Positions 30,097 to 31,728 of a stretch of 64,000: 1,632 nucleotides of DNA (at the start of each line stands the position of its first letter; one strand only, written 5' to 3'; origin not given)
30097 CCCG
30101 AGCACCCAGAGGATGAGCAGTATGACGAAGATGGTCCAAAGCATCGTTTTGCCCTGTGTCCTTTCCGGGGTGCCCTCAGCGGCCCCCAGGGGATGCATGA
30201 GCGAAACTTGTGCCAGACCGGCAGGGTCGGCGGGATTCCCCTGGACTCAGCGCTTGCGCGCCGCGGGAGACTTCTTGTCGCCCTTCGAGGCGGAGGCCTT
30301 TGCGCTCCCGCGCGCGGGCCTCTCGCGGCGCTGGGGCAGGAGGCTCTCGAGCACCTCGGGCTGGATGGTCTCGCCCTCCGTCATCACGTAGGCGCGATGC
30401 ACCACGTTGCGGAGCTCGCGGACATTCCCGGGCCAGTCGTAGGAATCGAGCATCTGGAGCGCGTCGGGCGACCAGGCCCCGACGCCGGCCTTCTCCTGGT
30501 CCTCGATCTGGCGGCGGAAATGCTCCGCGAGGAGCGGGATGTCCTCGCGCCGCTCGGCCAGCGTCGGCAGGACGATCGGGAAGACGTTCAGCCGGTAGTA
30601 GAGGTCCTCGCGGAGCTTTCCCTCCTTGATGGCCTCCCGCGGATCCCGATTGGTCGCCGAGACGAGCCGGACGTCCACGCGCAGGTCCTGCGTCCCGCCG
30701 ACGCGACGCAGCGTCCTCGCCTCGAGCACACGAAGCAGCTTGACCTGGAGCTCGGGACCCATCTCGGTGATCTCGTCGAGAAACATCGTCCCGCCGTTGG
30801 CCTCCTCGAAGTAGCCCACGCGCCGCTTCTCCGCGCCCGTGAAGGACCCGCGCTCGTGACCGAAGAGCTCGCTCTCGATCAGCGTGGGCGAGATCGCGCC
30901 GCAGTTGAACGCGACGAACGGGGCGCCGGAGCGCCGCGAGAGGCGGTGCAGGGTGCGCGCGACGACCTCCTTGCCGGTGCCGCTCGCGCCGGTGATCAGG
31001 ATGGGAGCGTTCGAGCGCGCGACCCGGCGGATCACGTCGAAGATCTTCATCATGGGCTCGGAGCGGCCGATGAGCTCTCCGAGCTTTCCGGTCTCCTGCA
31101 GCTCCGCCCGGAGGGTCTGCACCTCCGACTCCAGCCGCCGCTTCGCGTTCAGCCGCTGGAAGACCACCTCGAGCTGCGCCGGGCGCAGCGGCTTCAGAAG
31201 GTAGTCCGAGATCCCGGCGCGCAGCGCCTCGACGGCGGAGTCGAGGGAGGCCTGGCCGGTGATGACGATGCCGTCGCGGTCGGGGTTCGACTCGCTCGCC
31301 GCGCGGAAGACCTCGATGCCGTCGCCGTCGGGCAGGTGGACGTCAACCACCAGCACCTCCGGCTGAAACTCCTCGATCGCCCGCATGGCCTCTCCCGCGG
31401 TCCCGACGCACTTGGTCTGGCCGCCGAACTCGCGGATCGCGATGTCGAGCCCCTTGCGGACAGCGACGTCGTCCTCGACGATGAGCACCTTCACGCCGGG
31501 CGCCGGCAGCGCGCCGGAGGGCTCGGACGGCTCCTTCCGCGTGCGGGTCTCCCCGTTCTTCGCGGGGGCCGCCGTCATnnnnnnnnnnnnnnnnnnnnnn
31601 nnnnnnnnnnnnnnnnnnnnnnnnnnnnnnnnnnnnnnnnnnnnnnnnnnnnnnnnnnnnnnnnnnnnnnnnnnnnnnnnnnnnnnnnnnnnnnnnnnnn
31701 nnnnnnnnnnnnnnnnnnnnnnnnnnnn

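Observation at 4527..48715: At least 18 correctly oriented sigma-54 (-24/-12) promoter matches sit in front of stress, envelope and signalling genes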

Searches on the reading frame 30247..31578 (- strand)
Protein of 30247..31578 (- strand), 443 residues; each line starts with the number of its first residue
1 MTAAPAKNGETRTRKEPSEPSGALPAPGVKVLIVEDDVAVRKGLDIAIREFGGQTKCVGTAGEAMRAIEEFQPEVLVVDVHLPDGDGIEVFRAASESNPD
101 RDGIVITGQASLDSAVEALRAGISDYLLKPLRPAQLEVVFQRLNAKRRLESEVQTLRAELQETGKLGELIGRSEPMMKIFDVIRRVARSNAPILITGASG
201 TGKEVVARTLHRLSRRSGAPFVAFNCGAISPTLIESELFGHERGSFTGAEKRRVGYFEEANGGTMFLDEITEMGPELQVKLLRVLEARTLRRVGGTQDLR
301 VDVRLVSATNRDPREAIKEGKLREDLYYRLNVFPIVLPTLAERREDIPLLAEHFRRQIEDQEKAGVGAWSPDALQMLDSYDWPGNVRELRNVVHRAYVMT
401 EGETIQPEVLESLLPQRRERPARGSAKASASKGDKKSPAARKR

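Call 15: search_protein_families(library=pfam, proteins=[window:30247-31578:-], max_evalue=0.01)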
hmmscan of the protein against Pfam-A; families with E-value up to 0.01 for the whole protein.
window:30247-31578:- (443 aa): 9 families
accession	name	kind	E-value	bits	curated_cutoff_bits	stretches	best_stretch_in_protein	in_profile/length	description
PF00158.32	Sigma54_activat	-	5.5e-70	234.8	20.2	1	169-335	1-167/168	Sigma-54 interaction domain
PF25601.1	AAA_lid_14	-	3.6e-26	91.2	27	1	342-421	2-81/87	AAA+ ATPase lid domain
PF14532.12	Sigma54_activ_2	-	1.4e-20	74.4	25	1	170-340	1-138/138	Sigma-54 interaction domain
PF00072.30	Response_reg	-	8.7e-20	71.4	30.2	1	31-137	1-107/111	Response regulator receiver domain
PF07728.20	AAA_5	-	6.7e-09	36.3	22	1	193-317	2-126/139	AAA domain (dynein-related subfamily)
PF13191.12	AAA_16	-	3.9e-06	27.9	32.6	1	168-234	1-70/167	AAA ATPase domain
PF01078.27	Mg_chelatase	-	0.00034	20.5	20.3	0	248-314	93-161/207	Magnesium chelatase, subunit ChlI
PF07724.20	AAA_2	-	0.00075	20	27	1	191-295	4-109/166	AAA domain (Cdc48 subfamily)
PF00004.35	AAA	-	0.0011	19.8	21.2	1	193-313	1-111/131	ATPase family associated with various cellular activities (AAA)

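Call 24: find_homologous_proteins(query=window:30247-31578:-, max_evalue=1e-40)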
Query window:30247-31578:- (443 aa): 7999 proteins with E <= 1e-40 among 8000 candidates; the best 120 are listed.
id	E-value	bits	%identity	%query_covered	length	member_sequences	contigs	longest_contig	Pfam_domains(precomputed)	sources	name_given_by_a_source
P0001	7.5e-285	963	100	100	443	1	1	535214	PF00158.33,PF25601.2,PF14532.13,PF07728.21,PF00072.31,PF13191.13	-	-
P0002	1.6e-269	912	95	100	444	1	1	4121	PF00158.33,PF25601.2,PF14532.13,PF07728.21,PF00072.31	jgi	jgi:two-component system response regulator AtoC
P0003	1.2e-266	903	93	100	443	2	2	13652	PF00158.33,PF25601.2,PF14532.13,PF07728.21,PF00072.31,PF13191.13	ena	-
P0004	5.9e-263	891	93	100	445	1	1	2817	PF00158.33,PF25601.2,PF14532.13,PF07728.21,PF00072.31,PF13191.13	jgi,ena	jgi:DNA-binding NtrC family response regulator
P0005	2.4e-260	882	90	100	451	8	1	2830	PF00158.33,PF25601.2,PF14532.13,PF07728.21,PF00072.31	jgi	jgi:DNA-binding NtrC family response regulator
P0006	2.0e-259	879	91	100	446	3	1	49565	PF00158.33,PF25601.2,PF14532.13,PF07728.21,PF00072.31,PF13191.13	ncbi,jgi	ncbi:MAG TPA: sigma-54 dependent transcriptional regulator [Thermoanaerobaculia bacterium]|jgi:DNA-b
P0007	1.6e-258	876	89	100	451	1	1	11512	PF00158.33,PF25601.2,PF14532.13,PF07728.21,PF00072.31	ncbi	ncbi:MAG TPA: sigma-54 dependent transcriptional regulator [Thermoanaerobaculia bacterium]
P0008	4.4e-255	865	89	100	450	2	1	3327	PF00158.33,PF25601.2,PF14532.13,PF07728.21,PF00072.31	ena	-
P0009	6.1e-252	854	89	100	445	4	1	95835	PF00158.33,PF25601.2,PF14532.13,PF07728.21,PF00072.31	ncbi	ncbi:MAG TPA: sigma-54 dependent transcriptional regulator [Thermoanaerobaculia bacterium]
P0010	3.4e-250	848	87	100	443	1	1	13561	PF00158.33,PF25601.2,PF14532.13,PF07728.21,PF00072.31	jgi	-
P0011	1.7e-248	843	87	100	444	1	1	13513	PF00158.33,PF25601.2,PF14532.13,PF07728.21,PF00072.31,PF13191.13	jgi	jgi:DNA-binding NtrC family response regulator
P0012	2.5e-248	842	86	100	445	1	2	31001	PF00158.33,PF25601.2,PF14532.13,PF07728.21,PF00072.31,PF13191.13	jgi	jgi:DNA-binding NtrC family response regulator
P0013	1.9e-247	839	88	96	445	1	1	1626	PF00158.33,PF25601.2,PF14532.13,PF07728.21,PF00072.31,PF13191.13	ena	-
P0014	4.0e-247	838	87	100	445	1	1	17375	PF00158.33,PF25601.2,PF14532.13,PF07728.21,PF00072.31,PF13191.13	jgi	jgi:two-component system, NtrC family, response regulator AtoC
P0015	5.3e-246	835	87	100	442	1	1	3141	PF00158.33,PF25601.2,PF14532.13,PF07728.21,PF00072.31,PF13191.13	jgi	jgi:two-component system response regulator AtoC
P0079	1.4e-207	708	78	93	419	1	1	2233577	PF00158.33,PF25601.2,PF14532.13,PF07728.21,PF00072.31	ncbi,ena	-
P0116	3.1e-204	697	78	94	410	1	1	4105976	PF00158.33,PF25601.2,PF14532.13,PF07728.21,PF00072.31,PF13191.13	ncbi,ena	-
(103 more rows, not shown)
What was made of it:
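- Those that are named come from Thermoanaerobaculia (call 24).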

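Call 29: find_encoding_contigs(protein=P0116, flank=10000, max_places=1)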
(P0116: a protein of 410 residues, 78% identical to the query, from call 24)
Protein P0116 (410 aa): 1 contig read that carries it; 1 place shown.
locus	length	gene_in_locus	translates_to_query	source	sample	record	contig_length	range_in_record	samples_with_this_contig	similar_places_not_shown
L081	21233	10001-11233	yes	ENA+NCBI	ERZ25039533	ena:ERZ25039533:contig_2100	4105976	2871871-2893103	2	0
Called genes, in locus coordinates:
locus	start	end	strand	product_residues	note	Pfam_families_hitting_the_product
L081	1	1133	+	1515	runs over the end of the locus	PF01339:CheB_methylest, PF03705:CheR_N, PF01739:CheR, PF13596:PAS_10, PF08448:PAS_4, PF00989:PAS, PF13188:PAS_8, PF13426:PAS_9, +6 more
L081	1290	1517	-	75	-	PF20106:DUF6496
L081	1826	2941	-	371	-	PF01408:GFO_IDH_MocA, PF22725:GFO_IDH_MocA_C3, PF02894:GFO_IDH_MocA_C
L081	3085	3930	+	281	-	PF00561:Abhydrolase_1, PF12146:Hydrolase_4, PF12697:Abhydrolase_6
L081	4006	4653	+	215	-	-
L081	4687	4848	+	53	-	-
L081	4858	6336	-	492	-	PF00072:Response_reg, PF00512:HisKA, PF13581:HATPase_c_2 (faint), PF02518:HATPase_c, PF00072:Response_reg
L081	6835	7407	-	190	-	PF00072:Response_reg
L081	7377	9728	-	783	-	PF01590:GAF, PF13185:GAF_2, PF00512:HisKA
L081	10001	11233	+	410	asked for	PF00072:Response_reg, PF13191:AAA_16 (faint), PF00158:Sigma54_activat, PF14532:Sigma54_activ_2, PF07728:AAA_5, PF25601:AAA_lid_14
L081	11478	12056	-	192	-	PF04203:Sortase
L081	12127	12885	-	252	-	-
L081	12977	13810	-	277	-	PF02735:Ku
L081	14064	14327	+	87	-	-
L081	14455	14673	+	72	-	-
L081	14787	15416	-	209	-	PF00081:Sod_Fe_N, PF02777:Sod_Fe_C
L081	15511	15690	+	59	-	PF07043:DUF1328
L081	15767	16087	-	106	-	PF04972:BON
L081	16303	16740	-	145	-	PF04120:Iron_permease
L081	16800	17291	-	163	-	PF09990:DUF2231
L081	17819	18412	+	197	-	-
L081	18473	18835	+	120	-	PF05239:PRC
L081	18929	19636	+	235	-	PF00005:ABC_tran, PF02463:SMC_N (faint), PF13304:AAA_21 (weak)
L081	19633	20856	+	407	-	PF12704:MacB_PCD, PF02687:FtsX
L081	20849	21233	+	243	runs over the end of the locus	PF17131:TP_0789-like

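Call 30: find_encoding_contigs(protein=P0079, flank=10000, max_places=1)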
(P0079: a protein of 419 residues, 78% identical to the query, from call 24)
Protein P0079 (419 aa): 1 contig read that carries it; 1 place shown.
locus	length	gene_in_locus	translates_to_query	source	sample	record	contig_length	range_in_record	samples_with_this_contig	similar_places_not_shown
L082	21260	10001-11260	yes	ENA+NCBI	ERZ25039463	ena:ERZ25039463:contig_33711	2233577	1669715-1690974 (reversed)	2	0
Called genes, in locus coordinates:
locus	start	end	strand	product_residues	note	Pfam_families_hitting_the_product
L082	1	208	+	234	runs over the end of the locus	PF19540:DUF6064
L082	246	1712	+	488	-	PF13180:PDZ_2 (weak), PF17820:PDZ_6 (weak), PF08238:Sel1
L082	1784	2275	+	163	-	PF12973:Cupin_7, PF14499:DUF4437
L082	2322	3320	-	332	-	PF08100:Dimerisation, PF00891:Methyltransf_2, PF13489:Methyltransf_23, PF08241:Methyltransf_11 (weak), PF13649:Methyltransf_25 (weak)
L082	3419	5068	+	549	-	PF07719:TPR_2 (faint), PF13181:TPR_8 (faint), PF07721:TPR_4 (faint), PF13432:TPR_16, PF14559:TPR_19 (weak)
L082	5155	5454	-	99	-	PF03992:ABM (weak)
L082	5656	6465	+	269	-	PF01149:Fapy_DNA_glyco, PF06831:H2TH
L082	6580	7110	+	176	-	PF22741:PTP-NADK, PF04273:BLH_phosphatase, PF22785:Tc-R-P (weak)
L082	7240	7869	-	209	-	PF00081:Sod_Fe_N, PF02777:Sod_Fe_C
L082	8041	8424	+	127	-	-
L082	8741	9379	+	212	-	-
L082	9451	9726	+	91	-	-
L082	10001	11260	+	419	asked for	PF00072:Response_reg, PF00158:Sigma54_activat, PF14532:Sigma54_activ_2, PF07728:AAA_5, PF25601:AAA_lid_14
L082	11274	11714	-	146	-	-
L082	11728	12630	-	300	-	PF21686:LigD_Prim-Pol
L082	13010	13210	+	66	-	-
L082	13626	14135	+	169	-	-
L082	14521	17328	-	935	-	PF05227:CHASE3, PF00989:PAS, PF08448:PAS_4, PF13426:PAS_9, PF00989:PAS, PF08448:PAS_4, PF13426:PAS_9, PF08447:PAS_3, +4 more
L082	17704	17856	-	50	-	-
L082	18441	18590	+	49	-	PF18919:DUF5670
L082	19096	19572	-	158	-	PF04120:Iron_permease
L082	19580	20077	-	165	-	PF09990:DUF2231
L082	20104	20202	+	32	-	-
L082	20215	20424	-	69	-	PF20106:DUF6496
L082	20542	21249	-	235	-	-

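Call 31: find_encoding_contigs(protein=P0009, flank=10000, max_places=1)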
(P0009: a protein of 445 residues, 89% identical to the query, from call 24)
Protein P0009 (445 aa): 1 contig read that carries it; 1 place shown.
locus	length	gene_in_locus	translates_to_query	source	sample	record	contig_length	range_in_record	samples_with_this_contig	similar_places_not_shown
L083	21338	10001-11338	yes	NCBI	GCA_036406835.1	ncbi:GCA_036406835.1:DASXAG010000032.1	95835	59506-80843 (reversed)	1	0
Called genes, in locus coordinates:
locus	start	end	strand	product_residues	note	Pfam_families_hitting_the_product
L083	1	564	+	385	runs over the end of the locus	-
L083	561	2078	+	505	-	-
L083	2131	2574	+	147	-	-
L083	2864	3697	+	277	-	PF04972:BON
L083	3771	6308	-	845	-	PF05227:CHASE3, PF00989:PAS, PF08448:PAS_4, PF13426:PAS_9, PF00989:PAS, PF08448:PAS_4, PF13426:PAS_9, PF00512:HisKA, +4 more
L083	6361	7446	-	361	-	PF01408:GFO_IDH_MocA, PF02894:GFO_IDH_MocA_C, PF22725:GFO_IDH_MocA_C3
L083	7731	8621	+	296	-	PF00561:Abhydrolase_1, PF12146:Hydrolase_4, PF12697:Abhydrolase_6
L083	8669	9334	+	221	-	-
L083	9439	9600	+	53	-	-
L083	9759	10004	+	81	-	-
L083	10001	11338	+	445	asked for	PF00072:Response_reg, PF00158:Sigma54_activat, PF14532:Sigma54_activ_2, PF07728:AAA_5, PF25601:AAA_lid_14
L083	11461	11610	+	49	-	PF18919:DUF5670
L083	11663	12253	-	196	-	PF04203:Sortase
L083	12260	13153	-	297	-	-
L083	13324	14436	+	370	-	PF13439:Glyco_transf_4, PF13579:Glyco_trans_4_4 (weak), PF00534:Glycos_transf_1, PF13692:Glyco_trans_1_4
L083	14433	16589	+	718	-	PF14742:GDE_N_bis, PF22422:MGH1-like_GH, PF06202:GDE_C (weak)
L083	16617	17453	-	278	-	PF02735:Ku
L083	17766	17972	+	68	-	-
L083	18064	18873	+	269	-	PF02358:Trehalose_PPase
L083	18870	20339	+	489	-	PF00982:Glyco_transf_20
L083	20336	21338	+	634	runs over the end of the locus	PF19291:TREH_N, PF00723:Glyco_hydro_15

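Call 36: search_solved_structures(query=window:30247-31578:-, max_evalue=1e-30, show_alignments=1)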
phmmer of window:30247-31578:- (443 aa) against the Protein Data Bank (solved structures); distinct sequences matched with E-value up to 1e-30: 35.
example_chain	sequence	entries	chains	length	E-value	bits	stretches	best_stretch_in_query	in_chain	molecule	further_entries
1ny5_A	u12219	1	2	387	5.6e-91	309.1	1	30-411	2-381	transcriptional regulator (NtrC family)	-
4l4u_A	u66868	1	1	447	1.5e-90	307.7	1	29-414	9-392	Transcriptional regulator (NtrC family)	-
3dzd_A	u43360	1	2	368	4e-89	303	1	30-407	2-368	Transcriptional regulator (NtrC family)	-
5ep0_A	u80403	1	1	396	3.2e-85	290.2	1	30-410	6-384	Putative repressor protein luxO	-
1ojl_A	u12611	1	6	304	4.1e-80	273.3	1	168-409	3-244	TRANSCRIPTIONAL REGULATORY PROTEIN ZRAR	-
5m7n_A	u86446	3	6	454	1.9e-78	267.9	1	30-416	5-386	Nitrogen assimilation regulatory protein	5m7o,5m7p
9qq6_C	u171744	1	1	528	1.3e-74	255.2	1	147-414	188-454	Nif-specific regulatory protein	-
6iy8_A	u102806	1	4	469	1.8e-71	244.9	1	148-406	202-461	Positive regulator CapR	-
4ly6_A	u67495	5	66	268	3.9e-71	243.8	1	164-411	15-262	Transcriptional regulator (NtrC family)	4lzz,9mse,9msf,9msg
1ny6_A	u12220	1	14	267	4.5e-71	243.6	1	165-411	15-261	transcriptional regulator (NtrC family)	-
6jdi_A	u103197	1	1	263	3.3e-70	240.7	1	168-399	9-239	Nitrogen assimilation regulatory protein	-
3m0e_A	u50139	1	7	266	3.4e-70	240.7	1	165-411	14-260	Transcriptional regulator (NtrC family)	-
8pb9_D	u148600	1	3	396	3.6e-70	240.6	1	104-399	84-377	Transcriptional regulator FleQ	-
8p53_C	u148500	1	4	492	6.1e-70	239.8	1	104-399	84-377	Transcriptional regulator FleQ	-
5exp_A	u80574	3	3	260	1.3e-69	238.8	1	166-399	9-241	Transcriptional regulator FleQ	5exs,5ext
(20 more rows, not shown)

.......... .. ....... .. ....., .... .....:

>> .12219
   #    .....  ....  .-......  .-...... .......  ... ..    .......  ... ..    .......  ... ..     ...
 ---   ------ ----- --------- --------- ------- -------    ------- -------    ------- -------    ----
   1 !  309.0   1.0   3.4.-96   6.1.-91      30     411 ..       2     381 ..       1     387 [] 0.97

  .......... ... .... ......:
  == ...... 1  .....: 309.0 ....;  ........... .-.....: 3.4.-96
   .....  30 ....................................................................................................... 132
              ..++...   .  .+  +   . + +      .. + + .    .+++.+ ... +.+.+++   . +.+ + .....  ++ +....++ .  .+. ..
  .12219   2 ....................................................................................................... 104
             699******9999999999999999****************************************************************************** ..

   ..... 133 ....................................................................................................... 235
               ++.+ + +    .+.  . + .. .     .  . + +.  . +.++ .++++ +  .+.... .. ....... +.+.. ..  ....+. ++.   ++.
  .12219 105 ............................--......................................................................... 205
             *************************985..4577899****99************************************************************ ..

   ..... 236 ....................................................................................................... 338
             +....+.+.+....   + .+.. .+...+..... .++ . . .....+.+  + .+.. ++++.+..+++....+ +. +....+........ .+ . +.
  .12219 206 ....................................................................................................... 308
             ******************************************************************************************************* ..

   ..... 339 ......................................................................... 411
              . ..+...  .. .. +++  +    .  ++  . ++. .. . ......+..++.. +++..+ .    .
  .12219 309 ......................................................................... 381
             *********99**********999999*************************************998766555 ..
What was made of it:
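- On Sigma-54-dependent (-24/-12) promoter: The gene at 30247-31578(-) matches Sigma54_activat at E=5.5e-70 and has a GSFTGA loop (calls 15, 36).
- On NtrC-class two-component sigma-54 activator: The alignment to Aquifex NtrC1 (1ny5) covers residues 30-411 (call 36).
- Closest known: Vibrio LuxU/LuxO with sigma-54 driving the Qrr small RNAs. Same: LuxO is among the best structural matches to the activator (5ep0, call 36).
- The GSFTGA loop and Walker motifs are present (call 36).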

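Call 61: find_encoding_contigs(protein=P0001, flank=1000, max_places=2)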
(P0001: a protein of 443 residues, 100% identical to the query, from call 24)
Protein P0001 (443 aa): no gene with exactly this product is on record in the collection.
